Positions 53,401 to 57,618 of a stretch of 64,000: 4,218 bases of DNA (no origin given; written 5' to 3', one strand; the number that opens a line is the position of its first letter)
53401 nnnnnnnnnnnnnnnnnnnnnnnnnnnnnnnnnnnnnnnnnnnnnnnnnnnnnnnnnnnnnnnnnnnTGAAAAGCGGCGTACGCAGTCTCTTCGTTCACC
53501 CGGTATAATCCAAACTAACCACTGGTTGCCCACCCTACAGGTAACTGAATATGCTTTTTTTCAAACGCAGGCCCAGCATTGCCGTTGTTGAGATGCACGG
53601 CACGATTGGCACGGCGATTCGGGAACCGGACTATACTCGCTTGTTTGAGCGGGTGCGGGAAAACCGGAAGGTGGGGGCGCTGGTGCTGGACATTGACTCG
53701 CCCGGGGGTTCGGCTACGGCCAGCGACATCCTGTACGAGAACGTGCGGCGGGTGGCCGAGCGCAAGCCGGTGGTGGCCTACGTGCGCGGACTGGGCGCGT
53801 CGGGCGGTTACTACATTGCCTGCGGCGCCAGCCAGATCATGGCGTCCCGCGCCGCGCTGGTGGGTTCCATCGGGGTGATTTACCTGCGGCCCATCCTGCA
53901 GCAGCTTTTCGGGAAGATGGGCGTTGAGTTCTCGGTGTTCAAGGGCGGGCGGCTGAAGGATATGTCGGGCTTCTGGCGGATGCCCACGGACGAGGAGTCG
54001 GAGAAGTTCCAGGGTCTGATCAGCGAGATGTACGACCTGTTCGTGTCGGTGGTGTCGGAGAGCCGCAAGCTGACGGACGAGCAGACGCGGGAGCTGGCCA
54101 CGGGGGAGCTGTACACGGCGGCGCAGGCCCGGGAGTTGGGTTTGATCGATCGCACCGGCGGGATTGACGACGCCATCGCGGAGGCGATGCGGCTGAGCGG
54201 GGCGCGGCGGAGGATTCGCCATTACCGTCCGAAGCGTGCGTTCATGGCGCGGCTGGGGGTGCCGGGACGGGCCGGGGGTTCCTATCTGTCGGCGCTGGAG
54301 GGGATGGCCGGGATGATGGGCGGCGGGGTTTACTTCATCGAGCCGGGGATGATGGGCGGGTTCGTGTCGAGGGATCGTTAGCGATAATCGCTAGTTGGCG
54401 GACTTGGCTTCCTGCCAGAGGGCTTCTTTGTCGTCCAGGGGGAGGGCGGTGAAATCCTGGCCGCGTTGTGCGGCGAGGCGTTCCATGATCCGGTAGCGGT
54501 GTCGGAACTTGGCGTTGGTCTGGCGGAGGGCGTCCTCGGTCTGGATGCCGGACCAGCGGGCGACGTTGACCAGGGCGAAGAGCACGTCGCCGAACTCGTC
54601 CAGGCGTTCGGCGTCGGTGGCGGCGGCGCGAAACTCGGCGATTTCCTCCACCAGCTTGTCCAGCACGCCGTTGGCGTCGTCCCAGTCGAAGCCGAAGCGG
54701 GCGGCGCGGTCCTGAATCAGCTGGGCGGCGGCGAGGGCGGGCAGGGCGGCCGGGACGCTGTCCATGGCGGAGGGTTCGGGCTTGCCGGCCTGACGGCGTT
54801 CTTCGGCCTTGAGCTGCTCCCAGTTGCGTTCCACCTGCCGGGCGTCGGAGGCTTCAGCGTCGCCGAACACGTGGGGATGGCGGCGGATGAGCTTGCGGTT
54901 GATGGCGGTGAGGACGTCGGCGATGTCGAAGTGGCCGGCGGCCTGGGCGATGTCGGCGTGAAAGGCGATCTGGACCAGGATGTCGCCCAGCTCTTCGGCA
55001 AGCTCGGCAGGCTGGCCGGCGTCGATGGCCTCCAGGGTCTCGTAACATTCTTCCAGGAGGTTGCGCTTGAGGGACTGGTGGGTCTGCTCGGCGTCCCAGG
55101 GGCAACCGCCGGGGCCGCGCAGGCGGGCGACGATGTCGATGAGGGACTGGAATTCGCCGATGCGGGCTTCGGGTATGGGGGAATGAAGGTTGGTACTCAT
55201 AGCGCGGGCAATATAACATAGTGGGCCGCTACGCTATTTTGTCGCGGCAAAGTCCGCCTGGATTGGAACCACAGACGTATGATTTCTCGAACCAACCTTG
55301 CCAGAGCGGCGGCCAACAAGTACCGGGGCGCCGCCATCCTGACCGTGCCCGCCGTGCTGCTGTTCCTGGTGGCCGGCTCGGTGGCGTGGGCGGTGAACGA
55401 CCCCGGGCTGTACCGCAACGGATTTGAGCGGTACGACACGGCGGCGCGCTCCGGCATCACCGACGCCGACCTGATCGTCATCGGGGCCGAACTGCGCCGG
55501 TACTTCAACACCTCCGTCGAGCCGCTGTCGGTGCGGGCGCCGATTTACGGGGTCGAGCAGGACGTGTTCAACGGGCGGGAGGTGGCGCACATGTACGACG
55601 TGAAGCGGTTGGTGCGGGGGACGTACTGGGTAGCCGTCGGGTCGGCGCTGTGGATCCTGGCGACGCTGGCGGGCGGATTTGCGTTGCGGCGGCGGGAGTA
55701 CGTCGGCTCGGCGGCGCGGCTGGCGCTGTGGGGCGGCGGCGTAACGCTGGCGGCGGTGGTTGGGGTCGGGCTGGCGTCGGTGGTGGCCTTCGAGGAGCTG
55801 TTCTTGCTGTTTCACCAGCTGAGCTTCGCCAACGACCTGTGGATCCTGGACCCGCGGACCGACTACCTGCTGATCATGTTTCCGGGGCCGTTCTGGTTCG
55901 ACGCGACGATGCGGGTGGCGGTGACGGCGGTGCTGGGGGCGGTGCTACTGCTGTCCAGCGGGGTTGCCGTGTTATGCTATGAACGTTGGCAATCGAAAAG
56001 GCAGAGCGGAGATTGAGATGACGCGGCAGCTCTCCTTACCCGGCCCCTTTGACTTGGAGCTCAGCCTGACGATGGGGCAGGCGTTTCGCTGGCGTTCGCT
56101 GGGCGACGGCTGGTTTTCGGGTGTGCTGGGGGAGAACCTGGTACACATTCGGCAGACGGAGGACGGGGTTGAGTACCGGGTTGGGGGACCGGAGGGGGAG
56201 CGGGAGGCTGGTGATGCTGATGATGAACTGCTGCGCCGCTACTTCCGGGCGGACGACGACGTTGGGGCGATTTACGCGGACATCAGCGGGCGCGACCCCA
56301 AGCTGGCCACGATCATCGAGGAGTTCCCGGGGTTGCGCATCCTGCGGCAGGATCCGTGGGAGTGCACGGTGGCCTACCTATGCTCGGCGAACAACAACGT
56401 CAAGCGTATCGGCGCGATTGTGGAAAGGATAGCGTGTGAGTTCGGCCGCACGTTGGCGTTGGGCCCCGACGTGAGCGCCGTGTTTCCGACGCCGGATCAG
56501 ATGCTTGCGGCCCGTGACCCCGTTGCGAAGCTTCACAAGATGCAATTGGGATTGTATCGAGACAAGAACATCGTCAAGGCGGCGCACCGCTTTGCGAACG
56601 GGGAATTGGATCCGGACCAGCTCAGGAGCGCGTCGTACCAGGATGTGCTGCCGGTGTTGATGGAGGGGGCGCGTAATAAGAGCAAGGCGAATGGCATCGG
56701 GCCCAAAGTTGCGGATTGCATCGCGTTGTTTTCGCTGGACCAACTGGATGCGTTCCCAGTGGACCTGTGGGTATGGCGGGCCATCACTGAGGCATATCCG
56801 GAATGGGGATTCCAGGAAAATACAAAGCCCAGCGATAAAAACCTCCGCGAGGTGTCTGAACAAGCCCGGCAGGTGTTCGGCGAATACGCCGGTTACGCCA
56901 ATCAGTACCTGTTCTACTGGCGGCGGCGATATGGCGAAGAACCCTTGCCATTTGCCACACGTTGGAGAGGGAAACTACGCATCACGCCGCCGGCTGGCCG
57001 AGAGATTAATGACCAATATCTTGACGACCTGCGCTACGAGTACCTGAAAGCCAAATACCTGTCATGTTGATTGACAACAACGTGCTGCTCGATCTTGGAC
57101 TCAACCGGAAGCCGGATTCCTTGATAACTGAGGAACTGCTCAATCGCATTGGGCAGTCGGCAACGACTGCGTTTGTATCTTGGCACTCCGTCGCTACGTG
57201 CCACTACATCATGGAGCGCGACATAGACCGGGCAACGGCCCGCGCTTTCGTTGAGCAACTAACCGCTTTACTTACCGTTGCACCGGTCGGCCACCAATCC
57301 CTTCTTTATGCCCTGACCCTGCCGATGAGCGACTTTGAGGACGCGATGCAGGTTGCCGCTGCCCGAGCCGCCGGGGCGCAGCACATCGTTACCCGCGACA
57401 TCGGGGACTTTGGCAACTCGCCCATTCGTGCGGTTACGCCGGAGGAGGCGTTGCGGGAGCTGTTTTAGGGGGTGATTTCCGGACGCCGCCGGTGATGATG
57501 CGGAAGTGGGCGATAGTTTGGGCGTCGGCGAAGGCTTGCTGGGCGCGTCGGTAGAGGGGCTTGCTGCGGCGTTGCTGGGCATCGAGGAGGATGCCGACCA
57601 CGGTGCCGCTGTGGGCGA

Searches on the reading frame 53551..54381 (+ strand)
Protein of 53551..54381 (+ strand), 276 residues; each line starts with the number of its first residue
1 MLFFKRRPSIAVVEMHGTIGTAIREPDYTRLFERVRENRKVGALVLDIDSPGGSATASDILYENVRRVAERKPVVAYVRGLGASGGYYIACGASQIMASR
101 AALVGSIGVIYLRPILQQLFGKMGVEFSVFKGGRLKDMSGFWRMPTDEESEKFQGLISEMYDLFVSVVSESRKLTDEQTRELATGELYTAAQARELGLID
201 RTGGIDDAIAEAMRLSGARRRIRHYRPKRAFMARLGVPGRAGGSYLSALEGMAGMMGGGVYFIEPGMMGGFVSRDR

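Call 14: search_protein_families(library=pfam, proteins=[window:53551-54381:+], max_evalue=0.001)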
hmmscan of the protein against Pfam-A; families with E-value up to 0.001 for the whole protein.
window:53551-54381:+ (276 aa): 3 families
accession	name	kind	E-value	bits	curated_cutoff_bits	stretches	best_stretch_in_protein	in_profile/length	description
PF01343.23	Peptidase_S49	-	1.3e-44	152.3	24.9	1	68-217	3-152/154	Peptidase family S49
PF25145.1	NfeD1b_N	-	1.2e-06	28.6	40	1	37-110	27-98/189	NfeD1b, N-terminal domain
PF00574.28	CLP_protease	-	4e-05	24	20.2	1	43-96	48-99/182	Clp protease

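Call 93: find_homologous_proteins(query=window:53551-54378:+, max_evalue=1e-30)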
Query window:53551-54378:+ (276 aa): 3663 proteins with E <= 1e-30 among 8000 candidates; the best 120 are listed.
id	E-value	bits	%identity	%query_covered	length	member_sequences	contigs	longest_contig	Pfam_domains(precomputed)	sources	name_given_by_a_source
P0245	2.4e-174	596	100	100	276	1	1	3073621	PF25145.2,PF01343.24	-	-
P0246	1.1e-167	574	95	100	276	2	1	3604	PF25145.2,PF01343.24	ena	-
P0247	3.5e-165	566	94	100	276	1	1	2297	PF25145.2,PF01343.24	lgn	-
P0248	5.7e-165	565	87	100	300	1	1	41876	PF25145.2,PF01343.24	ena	-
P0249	6.2e-164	562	93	100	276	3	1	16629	PF25145.2,PF01343.24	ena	-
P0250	2.7e-162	557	91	100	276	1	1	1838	PF25145.2,PF01343.24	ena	-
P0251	6.3e-161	552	91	100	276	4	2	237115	PF25145.2,PF01343.24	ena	-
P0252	2.3e-156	537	88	100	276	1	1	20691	PF25145.2,PF01343.24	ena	-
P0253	1.8e-155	534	87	100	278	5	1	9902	PF00574.29,PF25145.2,PF01343.24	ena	-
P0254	4.8e-146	503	82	100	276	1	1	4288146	PF25145.2,PF01343.24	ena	-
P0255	7.4e-145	499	80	100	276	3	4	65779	PF00574.29,PF25145.2,PF01343.24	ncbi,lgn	-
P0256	3.9e-144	497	80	100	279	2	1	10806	PF25145.2,PF01343.24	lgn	-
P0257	5.5e-144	497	80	100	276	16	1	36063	PF25145.2,PF01343.24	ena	-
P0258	9.3e-144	496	80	100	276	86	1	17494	PF00574.29,PF25145.2,PF01343.24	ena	-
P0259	1.3e-141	489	80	98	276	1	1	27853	PF00574.29,PF25145.2,PF01343.24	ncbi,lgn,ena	-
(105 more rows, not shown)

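Call 94: find_encoding_contigs(protein=P0251, flank=8000, max_places=2)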
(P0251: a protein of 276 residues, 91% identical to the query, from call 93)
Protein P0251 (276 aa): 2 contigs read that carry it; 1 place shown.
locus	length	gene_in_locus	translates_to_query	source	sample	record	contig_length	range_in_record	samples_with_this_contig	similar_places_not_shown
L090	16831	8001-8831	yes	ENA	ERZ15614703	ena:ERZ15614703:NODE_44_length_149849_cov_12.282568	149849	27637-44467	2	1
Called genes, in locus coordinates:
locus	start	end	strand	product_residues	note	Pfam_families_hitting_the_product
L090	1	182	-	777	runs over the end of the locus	PF01315:Ald_Xan_dh_C, PF02738:MoCoBD_1, PF20256:MoCoBD_2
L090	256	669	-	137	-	-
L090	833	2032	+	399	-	PF02515:CoA_transf_3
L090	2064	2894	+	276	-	PF00106:adh_short, PF13561:adh_short_C2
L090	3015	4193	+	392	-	PF00557:Peptidase_M24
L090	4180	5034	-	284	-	PF04264:YceI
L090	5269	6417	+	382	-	PF00296:Bac_luciferase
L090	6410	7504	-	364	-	PF00296:Bac_luciferase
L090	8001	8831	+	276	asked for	PF25145:NfeD1b_N (weak), PF01343:Peptidase_S49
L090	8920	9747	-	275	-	PF01503:PRA-PH (faint), PF03819:MazG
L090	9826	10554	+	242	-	PF07314:Lit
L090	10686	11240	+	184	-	PF01936:NYN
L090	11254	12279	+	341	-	PF07934:OGG_N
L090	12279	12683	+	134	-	PF01850:PIN, PF13470:PIN_3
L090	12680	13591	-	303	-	PF00288:GHMP_kinases_N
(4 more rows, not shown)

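Call 95: find_encoding_contigs(protein=P0249, flank=8000, max_places=2)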
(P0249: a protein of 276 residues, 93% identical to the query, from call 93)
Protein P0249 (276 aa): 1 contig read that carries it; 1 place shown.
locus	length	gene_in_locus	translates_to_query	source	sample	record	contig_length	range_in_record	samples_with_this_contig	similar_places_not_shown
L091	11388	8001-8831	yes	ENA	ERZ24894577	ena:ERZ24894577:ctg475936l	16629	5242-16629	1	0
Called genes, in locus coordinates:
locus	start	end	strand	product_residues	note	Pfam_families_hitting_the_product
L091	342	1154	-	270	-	PF01315:Ald_Xan_dh_C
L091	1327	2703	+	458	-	PF02515:CoA_transf_3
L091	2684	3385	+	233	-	PF00106:adh_short, PF13561:adh_short_C2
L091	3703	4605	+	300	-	PF00557:Peptidase_M24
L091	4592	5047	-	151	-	PF04264:YceI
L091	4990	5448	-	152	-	-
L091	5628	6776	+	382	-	PF00296:Bac_luciferase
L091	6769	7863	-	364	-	PF00296:Bac_luciferase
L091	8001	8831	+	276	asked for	PF25145:NfeD1b_N (weak), PF01343:Peptidase_S49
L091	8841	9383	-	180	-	PF03819:MazG (faint)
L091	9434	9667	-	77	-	-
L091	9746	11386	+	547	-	?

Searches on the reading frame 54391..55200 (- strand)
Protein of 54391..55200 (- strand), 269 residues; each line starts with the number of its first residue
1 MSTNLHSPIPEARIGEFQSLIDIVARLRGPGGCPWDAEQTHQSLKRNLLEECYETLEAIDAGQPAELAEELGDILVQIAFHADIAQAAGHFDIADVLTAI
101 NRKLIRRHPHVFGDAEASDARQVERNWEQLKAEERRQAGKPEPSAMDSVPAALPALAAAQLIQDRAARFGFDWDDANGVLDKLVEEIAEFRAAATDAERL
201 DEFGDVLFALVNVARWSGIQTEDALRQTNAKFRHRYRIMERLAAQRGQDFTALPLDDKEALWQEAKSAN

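Call 14: search_protein_families(library=pfam, proteins=[window:54391-55200:-], max_evalue=0.001)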
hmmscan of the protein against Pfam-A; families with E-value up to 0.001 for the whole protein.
window:54391-55200:- (269 aa): 2 families
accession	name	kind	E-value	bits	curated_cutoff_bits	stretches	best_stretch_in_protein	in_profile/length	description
PF03819.22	MazG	-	7.3e-35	119.5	22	2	39-112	1-74/74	MazG nucleotide pyrophosphohydrolase domain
PF01503.22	PRA-PH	-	3.7e-10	40.5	21.3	1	177-227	26-81/86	Phosphoribosyl-ATP pyrophosphohydrolase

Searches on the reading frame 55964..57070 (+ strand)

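Call 14: search_protein_families(library=pfam, proteins=[window:55964-57070:+], max_evalue=0.001)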
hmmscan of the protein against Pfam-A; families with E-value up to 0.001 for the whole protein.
window:55964-57070:+ (368 aa): 2 families
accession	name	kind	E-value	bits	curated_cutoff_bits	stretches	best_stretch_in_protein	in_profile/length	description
PF07934.18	OGG_N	-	1e-22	80.9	23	1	29-134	9-114/115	8-oxoguanine DNA glycosylase, N-terminal domain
PF00730.31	HhH-GPD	-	2e-07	31.7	26.2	1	136-283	1-92/108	HhH-GPD superfamily base excision DNA repair protein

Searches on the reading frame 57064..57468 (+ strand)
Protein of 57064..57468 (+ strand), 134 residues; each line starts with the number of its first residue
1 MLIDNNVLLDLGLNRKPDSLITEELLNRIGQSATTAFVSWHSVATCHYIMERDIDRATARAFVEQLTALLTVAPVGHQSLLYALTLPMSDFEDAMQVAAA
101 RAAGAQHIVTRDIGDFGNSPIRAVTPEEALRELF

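Call 14: search_protein_families(library=pfam, proteins=[window:57064-57468:+], max_evalue=0.001)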
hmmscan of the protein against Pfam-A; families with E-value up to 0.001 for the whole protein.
window:57064-57468:+ (134 aa): 2 families
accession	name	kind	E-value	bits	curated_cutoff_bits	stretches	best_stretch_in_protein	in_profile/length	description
PF13470.12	PIN_3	-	3e-17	63.9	27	1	2-113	3-114/115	PIN domain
PF01850.27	PIN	-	3.6e-08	34.5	23.6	1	1-112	1-111/120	PIN domain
